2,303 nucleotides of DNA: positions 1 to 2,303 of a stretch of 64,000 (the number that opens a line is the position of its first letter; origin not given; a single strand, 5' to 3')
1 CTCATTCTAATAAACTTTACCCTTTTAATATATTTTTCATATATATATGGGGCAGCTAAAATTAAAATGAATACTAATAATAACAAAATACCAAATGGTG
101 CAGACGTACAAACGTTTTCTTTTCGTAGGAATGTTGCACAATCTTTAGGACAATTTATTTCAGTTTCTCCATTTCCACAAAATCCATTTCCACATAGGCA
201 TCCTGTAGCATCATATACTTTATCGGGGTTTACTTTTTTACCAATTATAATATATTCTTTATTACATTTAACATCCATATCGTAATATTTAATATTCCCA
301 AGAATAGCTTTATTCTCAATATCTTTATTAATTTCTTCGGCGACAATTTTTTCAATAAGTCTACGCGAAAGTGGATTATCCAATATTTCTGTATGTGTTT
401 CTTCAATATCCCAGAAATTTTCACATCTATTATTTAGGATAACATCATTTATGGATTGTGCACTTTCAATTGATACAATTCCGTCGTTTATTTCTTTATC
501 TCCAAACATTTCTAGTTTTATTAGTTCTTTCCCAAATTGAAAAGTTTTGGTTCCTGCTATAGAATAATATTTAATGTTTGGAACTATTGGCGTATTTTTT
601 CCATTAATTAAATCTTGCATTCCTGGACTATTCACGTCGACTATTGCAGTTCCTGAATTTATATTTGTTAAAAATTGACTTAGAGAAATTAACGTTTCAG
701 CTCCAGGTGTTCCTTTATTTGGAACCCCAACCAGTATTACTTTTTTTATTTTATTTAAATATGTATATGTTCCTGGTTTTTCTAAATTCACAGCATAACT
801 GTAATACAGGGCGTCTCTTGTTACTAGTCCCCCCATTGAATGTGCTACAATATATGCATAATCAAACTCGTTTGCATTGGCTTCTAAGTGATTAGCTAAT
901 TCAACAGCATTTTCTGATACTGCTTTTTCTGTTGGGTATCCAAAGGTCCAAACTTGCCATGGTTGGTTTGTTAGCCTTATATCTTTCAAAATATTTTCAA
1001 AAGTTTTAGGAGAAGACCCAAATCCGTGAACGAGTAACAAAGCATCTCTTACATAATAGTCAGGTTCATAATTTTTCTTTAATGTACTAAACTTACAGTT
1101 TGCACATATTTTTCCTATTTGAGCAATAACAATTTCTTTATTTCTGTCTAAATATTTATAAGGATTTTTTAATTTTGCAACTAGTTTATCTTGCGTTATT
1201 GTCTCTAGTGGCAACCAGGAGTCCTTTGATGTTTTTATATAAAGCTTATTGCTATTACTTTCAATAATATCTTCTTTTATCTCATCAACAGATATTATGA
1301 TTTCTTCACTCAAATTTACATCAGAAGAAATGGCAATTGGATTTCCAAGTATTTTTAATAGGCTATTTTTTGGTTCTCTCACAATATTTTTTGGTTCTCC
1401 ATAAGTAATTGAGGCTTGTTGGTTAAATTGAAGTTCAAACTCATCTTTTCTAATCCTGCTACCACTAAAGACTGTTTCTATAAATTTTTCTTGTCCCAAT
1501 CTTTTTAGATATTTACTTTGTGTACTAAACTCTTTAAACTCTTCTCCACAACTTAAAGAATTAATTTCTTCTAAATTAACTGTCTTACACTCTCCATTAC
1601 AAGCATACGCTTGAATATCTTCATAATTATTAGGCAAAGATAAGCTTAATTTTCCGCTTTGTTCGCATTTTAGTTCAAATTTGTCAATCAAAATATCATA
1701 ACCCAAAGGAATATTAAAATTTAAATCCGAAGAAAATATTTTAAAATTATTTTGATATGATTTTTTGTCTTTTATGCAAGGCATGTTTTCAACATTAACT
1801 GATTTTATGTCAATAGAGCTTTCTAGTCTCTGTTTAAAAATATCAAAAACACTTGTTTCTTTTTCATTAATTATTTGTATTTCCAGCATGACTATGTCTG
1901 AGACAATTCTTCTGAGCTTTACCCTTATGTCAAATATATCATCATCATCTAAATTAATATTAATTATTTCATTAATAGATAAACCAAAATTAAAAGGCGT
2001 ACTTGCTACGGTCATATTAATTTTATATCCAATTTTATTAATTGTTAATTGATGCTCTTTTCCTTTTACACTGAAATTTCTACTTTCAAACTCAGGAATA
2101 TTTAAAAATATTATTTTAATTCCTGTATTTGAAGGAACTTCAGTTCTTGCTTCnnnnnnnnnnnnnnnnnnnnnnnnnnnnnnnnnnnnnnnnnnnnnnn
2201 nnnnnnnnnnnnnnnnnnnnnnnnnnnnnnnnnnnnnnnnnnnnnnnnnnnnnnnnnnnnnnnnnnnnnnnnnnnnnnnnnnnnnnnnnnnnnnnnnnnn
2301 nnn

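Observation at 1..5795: Giant (>1930 aa) type-I membrane surface protein: Cys-rich repeat array plus lipase-like hydrolase domain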

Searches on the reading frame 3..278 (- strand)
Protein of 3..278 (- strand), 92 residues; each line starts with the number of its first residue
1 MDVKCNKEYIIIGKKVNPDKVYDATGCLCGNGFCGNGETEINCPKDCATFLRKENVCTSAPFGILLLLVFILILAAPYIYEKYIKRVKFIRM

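Call 32: search_protein_families(library=pfam, proteins=[window:3-278:-], max_evalue=1)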
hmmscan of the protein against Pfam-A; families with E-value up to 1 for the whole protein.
seq(92 aa): 1 family
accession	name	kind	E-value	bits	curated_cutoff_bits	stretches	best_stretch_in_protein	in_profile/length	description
PF02453.23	Reticulon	-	0.087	13.2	31.8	1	61-87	124-150/157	Reticulon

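Call 93: search_protein_families(library=ncbifam, proteins=[window:3-278:-], max_evalue=5)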
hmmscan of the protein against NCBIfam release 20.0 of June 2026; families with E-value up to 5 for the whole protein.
seq(92 aa): 0 families

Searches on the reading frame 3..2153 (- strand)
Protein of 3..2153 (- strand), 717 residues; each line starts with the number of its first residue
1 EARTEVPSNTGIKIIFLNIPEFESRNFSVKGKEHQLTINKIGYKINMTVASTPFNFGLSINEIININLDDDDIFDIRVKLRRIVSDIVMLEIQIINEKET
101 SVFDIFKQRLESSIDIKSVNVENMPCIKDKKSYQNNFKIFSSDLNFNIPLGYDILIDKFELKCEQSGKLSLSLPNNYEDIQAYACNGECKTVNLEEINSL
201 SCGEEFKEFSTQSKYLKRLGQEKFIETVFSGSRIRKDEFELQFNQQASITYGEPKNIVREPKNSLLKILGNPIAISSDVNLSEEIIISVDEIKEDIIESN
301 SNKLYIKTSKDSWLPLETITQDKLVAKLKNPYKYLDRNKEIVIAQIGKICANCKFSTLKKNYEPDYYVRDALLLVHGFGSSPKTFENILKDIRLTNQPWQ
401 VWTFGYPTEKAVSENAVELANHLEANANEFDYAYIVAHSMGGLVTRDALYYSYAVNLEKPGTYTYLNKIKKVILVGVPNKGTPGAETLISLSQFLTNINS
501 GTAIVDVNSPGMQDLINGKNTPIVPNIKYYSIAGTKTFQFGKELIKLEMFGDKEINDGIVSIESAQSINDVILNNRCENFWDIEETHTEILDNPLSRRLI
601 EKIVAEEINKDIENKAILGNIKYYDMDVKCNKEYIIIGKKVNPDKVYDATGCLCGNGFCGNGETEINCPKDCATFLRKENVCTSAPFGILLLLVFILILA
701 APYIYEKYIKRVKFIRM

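Call 12: find_homologous_proteins(query=window:3-2153:-)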
Query window:3-2153:- (717 aa): 2 proteins with E <= 0.001 among 8000 candidates.
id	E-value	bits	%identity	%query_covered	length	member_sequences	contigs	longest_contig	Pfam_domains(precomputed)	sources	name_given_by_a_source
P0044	8.0e-125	436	38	80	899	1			PF05057.21,PF24096.3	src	-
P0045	1.1e-100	356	38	77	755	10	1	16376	PF12697.14,PF07819.20,PF24096.3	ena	-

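Call 13: search_solved_structures(query=window:3-2153:-, max_evalue=1, show_alignments=2)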
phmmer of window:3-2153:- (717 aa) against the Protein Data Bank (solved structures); distinct sequences matched with E-value up to 1: 0.

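Call 15: find_encoding_contigs(protein=P0045, flank=8000, max_places=3)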
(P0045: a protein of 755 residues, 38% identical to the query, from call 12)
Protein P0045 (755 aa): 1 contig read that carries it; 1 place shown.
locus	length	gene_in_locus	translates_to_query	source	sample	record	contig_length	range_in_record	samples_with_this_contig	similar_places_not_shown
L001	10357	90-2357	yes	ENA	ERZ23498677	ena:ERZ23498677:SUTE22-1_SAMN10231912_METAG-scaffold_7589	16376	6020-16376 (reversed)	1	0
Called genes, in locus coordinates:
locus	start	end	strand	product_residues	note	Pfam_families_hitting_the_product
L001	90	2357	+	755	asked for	PF07819:PGAP1 (faint), PF24096:DUF7379, PF12697:Abhydrolase_6 (faint)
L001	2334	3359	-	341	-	PF00266:Aminotran_5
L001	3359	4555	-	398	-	PF00389:2-Hacid_dh, PF02826:2-Hacid_dh_C, PF03446:NAD_binding_2 (weak), PF01842:ACT (weak), PF22629:ACT_AHAS_ss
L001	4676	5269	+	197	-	-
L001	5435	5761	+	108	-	-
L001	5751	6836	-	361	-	PF01368:DHH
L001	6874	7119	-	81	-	PF01866:Diphthamide_syn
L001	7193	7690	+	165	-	-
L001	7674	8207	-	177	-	-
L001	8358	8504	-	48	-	-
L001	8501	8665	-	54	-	-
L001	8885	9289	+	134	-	-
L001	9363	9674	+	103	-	-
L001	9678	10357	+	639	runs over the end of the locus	PF01496:V_ATPase_I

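Call 43: search_protein_representatives(protein=window:3-2153:-)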
Query: 717 residues. Proteins with E-value up to 0.001 (for the whole library): 462; up to 1e-10: 241; up to 1e-30: 198. The best 150 are listed.
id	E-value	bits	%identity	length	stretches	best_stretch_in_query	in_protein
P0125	5.6e-225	765.2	51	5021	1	21-715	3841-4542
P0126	2.6e-131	455.6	40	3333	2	118-699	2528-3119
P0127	2.8e-124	432.4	38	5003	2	110-694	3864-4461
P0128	8.4e-123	427.5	40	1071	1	112-710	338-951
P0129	4.9e-121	421.7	39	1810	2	122-709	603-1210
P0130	7.6e-120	417.7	39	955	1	121-703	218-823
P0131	2.0e-119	416.4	38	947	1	117-694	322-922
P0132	8.8e-119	414.2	36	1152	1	101-705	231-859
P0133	3.5e-118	412.2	39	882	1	144-707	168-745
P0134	6.6e-117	408.0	38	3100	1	125-713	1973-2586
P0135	2.4e-114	399.6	40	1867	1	111-677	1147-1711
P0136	2.8e-113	396.0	37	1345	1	142-710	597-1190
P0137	4.0e-113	395.5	35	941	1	123-705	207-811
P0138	3.7e-112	392.3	39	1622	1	112-703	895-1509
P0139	3.8e-112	392.3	37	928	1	121-712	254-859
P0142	1.5e-110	387.0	38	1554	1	120-709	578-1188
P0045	3.4e-101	356.1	40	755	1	119-699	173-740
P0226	8.1e-73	262.3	30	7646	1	143-711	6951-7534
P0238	1.7e-68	248.0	32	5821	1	159-715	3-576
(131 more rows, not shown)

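Call 47: list_cluster_members(proteins=[P0125, P0126, P0127, P0128, P0129, P0130, P0131, P0134, P0226, P0238])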
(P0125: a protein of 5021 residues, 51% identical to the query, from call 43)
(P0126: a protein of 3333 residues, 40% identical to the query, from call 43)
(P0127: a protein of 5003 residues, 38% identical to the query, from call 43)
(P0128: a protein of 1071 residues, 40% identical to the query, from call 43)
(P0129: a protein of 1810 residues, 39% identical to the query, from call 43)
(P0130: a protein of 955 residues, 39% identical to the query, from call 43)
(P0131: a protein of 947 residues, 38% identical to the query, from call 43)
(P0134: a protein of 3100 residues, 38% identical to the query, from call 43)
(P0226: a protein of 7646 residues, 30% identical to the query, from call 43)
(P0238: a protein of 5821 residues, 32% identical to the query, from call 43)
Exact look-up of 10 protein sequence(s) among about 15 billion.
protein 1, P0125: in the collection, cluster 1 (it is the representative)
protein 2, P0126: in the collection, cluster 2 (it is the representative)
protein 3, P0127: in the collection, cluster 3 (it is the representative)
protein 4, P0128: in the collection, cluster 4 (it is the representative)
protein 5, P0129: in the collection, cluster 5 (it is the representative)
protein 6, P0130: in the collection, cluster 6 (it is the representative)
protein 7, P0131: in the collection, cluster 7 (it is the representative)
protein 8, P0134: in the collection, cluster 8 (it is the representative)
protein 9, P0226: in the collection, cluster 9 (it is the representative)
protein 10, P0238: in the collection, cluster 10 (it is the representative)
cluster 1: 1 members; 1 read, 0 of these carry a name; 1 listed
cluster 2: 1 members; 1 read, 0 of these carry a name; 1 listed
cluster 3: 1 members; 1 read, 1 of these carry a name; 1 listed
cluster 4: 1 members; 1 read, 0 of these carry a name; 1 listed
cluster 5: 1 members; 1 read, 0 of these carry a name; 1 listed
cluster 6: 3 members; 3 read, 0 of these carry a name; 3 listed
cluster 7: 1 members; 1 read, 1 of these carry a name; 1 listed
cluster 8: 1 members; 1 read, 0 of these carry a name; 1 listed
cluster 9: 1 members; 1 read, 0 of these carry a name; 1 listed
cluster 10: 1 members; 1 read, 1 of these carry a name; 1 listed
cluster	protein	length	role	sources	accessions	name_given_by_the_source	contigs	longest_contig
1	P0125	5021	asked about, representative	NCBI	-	-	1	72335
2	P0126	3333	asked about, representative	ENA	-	-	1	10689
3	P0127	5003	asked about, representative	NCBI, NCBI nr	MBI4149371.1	hypothetical protein HY491_02905, partial [Candidatus Woesearchaeota archaeon] | hypothetical protein [Candidatus Woesearchaeota archaeon]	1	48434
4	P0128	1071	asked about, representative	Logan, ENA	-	-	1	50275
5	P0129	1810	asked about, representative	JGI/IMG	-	-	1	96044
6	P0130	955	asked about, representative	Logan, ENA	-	-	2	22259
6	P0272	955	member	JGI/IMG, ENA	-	-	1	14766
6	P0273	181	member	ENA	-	-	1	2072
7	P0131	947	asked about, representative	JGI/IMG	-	pimeloyl-ACP methyl ester carboxylesterase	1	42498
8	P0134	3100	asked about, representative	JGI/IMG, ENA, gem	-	-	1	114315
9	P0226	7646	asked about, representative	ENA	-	-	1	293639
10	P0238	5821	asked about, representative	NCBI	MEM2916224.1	MAG: SpoIIE family protein phosphatase [Candidatus Woesearchaeota archaeon]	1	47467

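Call 51: search_solved_structures(query=A4, max_evalue=1, show_alignments=2)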
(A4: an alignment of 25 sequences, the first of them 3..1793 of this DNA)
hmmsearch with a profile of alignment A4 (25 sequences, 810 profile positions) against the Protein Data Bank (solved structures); distinct sequences matched with E-value up to 1: 20.
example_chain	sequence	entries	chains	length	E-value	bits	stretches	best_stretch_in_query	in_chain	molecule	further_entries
6wpx_A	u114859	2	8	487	1e-10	43.8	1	390-591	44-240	BlEst2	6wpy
7c4d_A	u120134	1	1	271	0.0012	20.4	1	381-467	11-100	Putative esterase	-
6qe2_A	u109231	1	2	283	0.013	17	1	391-468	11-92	Monoacylglycerol lipase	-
7x2p_A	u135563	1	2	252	0.015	16.9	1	391-470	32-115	Putative lipase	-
3bf8_A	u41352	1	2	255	0.016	16.7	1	394-467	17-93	Esterase YbfF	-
2xmz_A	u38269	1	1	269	0.017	16.6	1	384-474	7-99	HYDROLASE, ALPHA/BETA HYDROLASE FOLD FAMILY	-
1r3d_A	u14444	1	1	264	0.018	16.5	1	394-474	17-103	conserved hypothetical protein VC1974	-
4hs9_A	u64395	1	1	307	0.069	14.6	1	392-468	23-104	Lipase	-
3bf7_A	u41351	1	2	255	0.12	13.8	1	394-467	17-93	Esterase YbfF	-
3w9u_A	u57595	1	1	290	0.22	12.9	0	392-468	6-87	Putative lipase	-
6nkc_A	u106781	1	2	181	0.23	12.9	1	392-467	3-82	Lipase, Lip_vut1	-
4gw3_A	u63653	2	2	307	0.25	12.8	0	392-468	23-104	Putative lipase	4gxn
6jd9_A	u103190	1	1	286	0.35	12.3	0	395-467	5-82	Alpha/beta hydrolase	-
7tvw_A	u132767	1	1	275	0.42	12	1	394-469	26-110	Alpha/beta-Hydrolases superfamily protein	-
3hc7_A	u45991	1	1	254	0.65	11.4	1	430-500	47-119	Gene 12 protein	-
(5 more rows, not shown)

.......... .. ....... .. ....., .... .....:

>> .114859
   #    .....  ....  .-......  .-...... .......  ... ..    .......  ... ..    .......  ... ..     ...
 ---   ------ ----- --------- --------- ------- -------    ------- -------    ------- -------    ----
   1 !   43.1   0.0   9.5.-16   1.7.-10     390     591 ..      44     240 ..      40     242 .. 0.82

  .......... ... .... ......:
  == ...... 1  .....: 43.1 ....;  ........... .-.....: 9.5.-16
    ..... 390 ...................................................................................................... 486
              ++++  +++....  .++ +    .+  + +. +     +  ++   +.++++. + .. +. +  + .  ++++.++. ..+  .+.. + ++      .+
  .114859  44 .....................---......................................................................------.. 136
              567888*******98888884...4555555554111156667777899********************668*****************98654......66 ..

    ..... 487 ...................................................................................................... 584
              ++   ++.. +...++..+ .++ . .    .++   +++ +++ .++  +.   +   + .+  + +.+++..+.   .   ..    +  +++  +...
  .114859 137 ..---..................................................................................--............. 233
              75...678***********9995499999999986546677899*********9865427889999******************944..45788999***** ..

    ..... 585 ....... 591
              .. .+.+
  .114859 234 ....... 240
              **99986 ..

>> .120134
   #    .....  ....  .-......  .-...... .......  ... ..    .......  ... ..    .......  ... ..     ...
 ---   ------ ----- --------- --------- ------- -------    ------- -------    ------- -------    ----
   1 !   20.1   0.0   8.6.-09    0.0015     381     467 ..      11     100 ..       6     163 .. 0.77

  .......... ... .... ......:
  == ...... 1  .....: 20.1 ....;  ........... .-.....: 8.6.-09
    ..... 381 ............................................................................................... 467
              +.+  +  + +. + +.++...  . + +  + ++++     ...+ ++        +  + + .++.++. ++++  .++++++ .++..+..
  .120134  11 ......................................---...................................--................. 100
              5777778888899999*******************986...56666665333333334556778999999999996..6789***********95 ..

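Call 70: search_protein_families(library=pfam, alignment_id=A6, max_evalue=0.0001)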
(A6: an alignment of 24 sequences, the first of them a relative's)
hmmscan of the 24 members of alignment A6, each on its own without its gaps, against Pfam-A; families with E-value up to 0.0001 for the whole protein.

A. member 1, P0129 (1810 aa): 1 family
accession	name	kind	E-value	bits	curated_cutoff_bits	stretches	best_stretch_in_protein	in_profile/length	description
PF05057.20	DUF676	-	6e-06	26.4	20.3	1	868-970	7-117/217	Putative serine esterase (DUF676)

B. families by the number of members that match (of 24 scanned): 36 families (the first 25 are shown)
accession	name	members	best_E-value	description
PF13229.12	Beta_helix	10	2.9e-39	Right handed beta helix region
PF13385.13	Laminin_G_3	7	3.3e-50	Concanavalin A-like lectin/glucanases superfamily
PF05048.19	NosD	7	5.3e-39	Periplasmic copper-binding protein (NosD)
PF24096.1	DUF7379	6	1.3e-07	Domain of unknown function (DUF7379)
PF05057.20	DUF676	6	3.8e-07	Putative serine esterase (DUF676)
PF12697.13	Abhydrolase_6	4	2.9e-08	Alpha/beta hydrolase family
PF17963.7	Big_9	3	1.3e-05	Bacterial Ig domain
PF13570.13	Beta-prop_ACSF4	2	1e-53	Beta-alanine-activating enzyme, beta-propeller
PF13360.13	PQQ_2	2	3.1e-45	Outer membrane protein assembly factor BamB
PF01839.29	FG-GAP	2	8.1e-38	FG-GAP repeat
PF13517.12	FG-GAP_3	2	2.7e-11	FG-GAP-like repeat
PF17957.7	Big_7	2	8.8e-09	Bacterial Ig domain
PF16656.11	Pur_ac_phosph_N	2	2.1e-08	Purple acid Phosphatase, N-terminal domain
PF00082.27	Peptidase_S8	1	6.9e-36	Subtilase family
PF24681.1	Kelch_KLHDC2_KLHL20_DRC7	1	5.2e-33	KLHDC2/KLHL20/DRC7 Kelch-repeats domain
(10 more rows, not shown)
